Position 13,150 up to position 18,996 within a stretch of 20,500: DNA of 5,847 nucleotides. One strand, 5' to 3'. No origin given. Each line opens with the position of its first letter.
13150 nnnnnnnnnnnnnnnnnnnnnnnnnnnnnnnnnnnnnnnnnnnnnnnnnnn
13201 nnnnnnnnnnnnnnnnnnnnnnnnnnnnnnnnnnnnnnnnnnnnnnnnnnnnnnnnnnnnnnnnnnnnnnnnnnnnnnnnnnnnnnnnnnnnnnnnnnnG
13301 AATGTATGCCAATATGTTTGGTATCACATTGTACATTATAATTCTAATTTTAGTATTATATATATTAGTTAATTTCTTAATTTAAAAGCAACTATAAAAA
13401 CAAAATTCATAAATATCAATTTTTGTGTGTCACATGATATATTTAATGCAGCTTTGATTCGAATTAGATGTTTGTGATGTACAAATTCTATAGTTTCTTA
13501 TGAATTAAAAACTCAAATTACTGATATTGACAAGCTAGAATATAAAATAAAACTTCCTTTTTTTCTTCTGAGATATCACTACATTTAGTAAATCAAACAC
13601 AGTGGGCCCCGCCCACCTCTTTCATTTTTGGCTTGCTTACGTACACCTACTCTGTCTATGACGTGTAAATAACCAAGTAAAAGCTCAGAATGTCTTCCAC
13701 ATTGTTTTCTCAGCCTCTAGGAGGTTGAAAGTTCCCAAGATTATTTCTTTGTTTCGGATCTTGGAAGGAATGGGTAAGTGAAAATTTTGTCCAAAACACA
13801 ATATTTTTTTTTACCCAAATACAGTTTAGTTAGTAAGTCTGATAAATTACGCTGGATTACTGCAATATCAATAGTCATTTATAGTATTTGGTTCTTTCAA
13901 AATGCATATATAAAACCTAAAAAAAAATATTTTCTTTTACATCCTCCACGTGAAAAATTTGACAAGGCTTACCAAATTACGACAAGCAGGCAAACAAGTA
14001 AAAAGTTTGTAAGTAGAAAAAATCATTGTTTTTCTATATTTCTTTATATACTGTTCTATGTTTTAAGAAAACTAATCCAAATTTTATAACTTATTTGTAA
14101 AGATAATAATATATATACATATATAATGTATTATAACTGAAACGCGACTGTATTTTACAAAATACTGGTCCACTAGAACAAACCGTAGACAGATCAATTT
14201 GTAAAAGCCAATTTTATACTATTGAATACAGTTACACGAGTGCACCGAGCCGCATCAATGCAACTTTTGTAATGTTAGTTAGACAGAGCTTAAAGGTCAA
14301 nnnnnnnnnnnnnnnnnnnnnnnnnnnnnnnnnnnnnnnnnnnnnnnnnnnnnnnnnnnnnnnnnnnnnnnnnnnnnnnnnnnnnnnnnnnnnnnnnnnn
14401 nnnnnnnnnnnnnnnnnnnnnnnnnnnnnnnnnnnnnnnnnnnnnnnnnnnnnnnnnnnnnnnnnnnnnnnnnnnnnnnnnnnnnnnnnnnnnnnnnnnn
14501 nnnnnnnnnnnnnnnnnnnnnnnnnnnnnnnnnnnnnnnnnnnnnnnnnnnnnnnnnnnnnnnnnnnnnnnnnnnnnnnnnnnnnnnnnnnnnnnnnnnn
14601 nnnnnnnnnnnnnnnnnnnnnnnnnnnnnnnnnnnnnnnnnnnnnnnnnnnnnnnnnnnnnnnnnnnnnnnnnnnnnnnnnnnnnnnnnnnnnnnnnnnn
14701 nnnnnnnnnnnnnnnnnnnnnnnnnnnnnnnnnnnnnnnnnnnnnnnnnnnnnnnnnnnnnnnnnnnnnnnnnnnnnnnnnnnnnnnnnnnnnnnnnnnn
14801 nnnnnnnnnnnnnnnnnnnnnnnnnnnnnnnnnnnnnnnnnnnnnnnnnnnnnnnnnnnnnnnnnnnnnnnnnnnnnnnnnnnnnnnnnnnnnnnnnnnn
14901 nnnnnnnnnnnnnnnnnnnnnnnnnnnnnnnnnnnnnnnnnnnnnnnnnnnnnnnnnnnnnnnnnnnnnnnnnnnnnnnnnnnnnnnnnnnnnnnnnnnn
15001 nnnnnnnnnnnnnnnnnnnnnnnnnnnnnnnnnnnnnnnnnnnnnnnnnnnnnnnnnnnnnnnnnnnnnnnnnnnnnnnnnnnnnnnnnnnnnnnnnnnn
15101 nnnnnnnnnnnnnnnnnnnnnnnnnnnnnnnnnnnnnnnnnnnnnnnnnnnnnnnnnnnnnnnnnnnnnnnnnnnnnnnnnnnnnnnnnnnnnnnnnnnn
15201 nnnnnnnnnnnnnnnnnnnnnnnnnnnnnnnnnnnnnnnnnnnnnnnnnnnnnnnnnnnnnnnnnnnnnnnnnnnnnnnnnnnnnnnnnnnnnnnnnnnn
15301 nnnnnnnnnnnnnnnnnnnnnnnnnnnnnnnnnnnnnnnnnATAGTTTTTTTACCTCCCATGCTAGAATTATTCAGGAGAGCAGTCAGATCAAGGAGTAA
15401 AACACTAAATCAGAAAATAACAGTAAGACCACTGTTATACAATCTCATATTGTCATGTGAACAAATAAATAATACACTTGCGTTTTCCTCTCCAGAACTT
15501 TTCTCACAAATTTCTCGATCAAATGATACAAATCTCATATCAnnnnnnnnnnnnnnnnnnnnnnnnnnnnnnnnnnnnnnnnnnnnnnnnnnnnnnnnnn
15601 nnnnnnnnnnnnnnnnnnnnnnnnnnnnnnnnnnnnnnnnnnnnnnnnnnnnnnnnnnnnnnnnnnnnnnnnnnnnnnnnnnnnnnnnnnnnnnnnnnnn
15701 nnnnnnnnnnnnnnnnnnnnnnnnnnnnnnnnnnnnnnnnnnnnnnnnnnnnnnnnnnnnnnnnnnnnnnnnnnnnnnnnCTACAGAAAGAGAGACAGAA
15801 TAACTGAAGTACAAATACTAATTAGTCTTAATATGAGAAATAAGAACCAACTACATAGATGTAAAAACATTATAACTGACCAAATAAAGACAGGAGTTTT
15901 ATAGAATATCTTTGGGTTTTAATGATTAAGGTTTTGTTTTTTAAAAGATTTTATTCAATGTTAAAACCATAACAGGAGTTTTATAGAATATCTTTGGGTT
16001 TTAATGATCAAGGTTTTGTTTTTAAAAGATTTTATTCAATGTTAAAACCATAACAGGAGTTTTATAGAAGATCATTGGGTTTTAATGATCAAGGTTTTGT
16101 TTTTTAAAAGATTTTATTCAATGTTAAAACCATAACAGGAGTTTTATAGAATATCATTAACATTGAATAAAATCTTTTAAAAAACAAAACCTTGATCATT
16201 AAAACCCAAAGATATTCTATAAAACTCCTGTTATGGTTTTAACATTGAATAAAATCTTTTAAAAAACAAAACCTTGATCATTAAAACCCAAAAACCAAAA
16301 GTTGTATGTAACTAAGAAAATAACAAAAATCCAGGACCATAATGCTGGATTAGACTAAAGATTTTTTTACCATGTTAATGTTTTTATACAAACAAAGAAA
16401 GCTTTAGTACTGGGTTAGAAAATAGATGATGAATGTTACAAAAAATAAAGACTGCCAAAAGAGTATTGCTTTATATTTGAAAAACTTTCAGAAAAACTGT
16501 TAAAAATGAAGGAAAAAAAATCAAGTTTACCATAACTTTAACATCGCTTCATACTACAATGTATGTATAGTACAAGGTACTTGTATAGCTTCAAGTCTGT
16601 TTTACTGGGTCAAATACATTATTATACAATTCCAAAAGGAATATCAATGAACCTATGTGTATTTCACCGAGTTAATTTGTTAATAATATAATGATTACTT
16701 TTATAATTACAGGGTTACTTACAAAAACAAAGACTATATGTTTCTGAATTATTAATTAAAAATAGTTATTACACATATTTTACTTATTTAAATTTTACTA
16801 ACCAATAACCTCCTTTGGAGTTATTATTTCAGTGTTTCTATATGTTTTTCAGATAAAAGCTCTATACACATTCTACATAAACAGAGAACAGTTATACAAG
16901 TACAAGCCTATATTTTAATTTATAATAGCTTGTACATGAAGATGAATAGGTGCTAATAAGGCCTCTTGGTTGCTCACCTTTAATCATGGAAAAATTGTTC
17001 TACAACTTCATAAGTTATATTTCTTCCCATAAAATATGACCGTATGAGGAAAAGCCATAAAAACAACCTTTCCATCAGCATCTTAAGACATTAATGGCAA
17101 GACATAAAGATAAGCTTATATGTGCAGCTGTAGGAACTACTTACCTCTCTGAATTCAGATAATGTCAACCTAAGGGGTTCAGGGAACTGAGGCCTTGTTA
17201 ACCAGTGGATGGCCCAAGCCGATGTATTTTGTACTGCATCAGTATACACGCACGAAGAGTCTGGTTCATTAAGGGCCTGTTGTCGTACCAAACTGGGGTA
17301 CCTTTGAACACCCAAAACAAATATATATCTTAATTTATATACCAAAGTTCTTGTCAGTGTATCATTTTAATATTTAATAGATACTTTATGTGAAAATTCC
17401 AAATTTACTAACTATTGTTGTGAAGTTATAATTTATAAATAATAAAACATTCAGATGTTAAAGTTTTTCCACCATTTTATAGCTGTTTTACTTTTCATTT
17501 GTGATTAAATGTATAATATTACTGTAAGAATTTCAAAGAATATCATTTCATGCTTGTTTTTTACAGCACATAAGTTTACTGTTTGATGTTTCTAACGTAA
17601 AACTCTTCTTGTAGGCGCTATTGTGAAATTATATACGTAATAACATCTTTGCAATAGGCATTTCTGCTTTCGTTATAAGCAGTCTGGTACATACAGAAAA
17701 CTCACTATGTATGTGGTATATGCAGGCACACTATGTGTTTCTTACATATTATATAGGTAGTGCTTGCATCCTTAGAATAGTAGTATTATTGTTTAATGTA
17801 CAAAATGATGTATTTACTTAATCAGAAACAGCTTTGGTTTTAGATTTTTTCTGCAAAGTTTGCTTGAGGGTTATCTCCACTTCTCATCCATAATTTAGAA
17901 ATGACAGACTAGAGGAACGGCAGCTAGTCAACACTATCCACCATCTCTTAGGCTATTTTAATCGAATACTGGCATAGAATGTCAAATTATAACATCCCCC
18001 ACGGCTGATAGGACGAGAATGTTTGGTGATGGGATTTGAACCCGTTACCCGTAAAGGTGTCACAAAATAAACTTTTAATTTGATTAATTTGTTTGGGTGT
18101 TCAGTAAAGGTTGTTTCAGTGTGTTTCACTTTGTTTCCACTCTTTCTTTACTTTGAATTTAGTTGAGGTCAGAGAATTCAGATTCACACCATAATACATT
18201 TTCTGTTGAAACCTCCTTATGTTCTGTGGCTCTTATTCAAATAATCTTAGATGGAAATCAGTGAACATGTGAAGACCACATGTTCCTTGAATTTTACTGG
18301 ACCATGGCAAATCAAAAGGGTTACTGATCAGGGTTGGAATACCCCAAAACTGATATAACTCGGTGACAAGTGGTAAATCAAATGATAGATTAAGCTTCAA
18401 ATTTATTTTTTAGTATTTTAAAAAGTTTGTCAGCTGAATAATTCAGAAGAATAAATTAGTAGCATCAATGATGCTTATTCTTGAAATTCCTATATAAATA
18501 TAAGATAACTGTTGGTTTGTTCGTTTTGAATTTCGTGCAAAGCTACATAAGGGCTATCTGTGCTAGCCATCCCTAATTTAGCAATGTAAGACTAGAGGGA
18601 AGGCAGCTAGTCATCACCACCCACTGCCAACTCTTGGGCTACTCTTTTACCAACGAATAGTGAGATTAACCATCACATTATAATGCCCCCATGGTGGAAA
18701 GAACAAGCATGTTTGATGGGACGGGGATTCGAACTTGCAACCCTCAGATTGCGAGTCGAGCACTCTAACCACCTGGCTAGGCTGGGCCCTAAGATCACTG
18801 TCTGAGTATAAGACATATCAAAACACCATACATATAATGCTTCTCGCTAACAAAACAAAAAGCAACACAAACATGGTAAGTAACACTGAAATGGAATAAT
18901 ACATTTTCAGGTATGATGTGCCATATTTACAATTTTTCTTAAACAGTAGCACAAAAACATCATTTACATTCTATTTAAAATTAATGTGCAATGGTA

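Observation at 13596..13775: Intronic CpG-bearing promoter-like module with an ATG-G|GTAAGT mini first exon on the opposite strand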

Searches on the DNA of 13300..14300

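Call 13: search_rna_families(source=window, start=13300, end=14300, threshold=evalue, max_evalue=10)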
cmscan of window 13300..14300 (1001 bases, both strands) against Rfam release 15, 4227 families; matches with E-value up to 10: 7.
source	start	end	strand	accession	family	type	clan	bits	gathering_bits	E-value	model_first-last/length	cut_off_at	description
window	13774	13886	-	RF01480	rli52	Cis-reg;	-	24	70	0.5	1-95/95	no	Listeria sRNA rli52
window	13992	14049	-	RF00242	ctRNA_pT181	Gene; antisense;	-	22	56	3.9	1-94/94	no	ctRNA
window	13743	13821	+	RF02366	Yfr19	Gene; sRNA;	-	20.8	70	2.7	1-82/82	no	Cyanobacterial functional RNA 19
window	13769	13817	-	RF01169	SNORD112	Gene; snRNA; snoRNA; CD-box;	CL00069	18.1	58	1.6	1-77/77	no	Small nucleolar RNA SNORD112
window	13471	13529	+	RF01159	snoU18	Gene; snRNA; snoRNA; CD-box;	CL00047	17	47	8.6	1-71/71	no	Small nucleolar RNA U18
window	13770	13817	+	RF03839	MIR2599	Gene; miRNA;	-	16.4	120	4.6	1-132/132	no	MIR2599 microRNA precursor family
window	13477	13513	-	RF01371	CRISPR-DR58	Gene; CRISPR;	-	15.6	38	7.9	1-37/37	no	CRISPR RNA direct repeat element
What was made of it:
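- On Spliced-leader RNA gene: There is no Rfam SL hit (call 13).
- On Any curated RNA family (Rfam 15): Only noise appears at E <= 10 in 13300-14300 (call 13).
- There is no Rfam SL family even at E <= 10 (call 13).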

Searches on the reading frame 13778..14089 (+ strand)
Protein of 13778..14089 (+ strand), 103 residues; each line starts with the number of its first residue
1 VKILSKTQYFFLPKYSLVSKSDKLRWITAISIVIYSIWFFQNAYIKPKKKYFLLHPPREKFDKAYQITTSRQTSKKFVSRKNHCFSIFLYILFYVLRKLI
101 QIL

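Call 20: find_encoding_contigs(protein=window:13778-14089:+, flank=10000, max_places=6)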
Protein window:13778-14089:+ (103 aa): no gene with exactly this product is on record in the collection.

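Call 24: search_protein_families(library=pfam, max_evalue=1, proteins=[window:13778-14086:+])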
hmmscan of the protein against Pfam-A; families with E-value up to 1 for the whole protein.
window:13778-14086:+ (103 aa): 2 families
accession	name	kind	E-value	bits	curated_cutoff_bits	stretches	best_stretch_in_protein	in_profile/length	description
PF18935.5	DUF5683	-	0.0088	16.5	26.7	1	28-97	34-105/151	Family of unknown function (DUF5683)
PF19621.4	DUF6126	-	0.11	12.3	25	1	83-97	24-38/40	Family of unknown function (DUF6126)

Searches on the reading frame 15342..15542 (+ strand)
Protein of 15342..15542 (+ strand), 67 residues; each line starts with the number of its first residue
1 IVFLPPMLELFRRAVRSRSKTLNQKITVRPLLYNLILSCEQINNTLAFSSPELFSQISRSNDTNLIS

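Call 24: search_protein_families(library=pfam, max_evalue=1, proteins=[window:15342-15542:+])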
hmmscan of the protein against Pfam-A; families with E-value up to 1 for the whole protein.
window:15342-15542:+ (67 aa): 1 family
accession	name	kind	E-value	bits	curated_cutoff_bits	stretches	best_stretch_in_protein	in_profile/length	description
PF21225.3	zf-C2H2_5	-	0.1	12.6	27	1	45-56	8-19/22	C2H2-type zinc finger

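Call 35: search_protein_representatives(protein=window:15360-15542:+)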
Query: 61 residues. Proteins with E-value up to 0.001 (for the whole library): 2; up to 1e-10: 0; up to 1e-30: 0. The best 2 are listed.
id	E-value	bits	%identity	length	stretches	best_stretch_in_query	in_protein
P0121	1.5e-04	37.4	33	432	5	27-54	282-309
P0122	3.2e-04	36.4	-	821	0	-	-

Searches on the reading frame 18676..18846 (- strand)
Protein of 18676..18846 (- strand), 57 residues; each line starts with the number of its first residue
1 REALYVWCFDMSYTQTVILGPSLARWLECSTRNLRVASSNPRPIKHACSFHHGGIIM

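Call 41: find_homologous_proteins(query=window:18676-18846:-, max_evalue=0.001)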
Query window:18676-18846:-: no candidate shares three 5-residue words with the query. No homologue found.
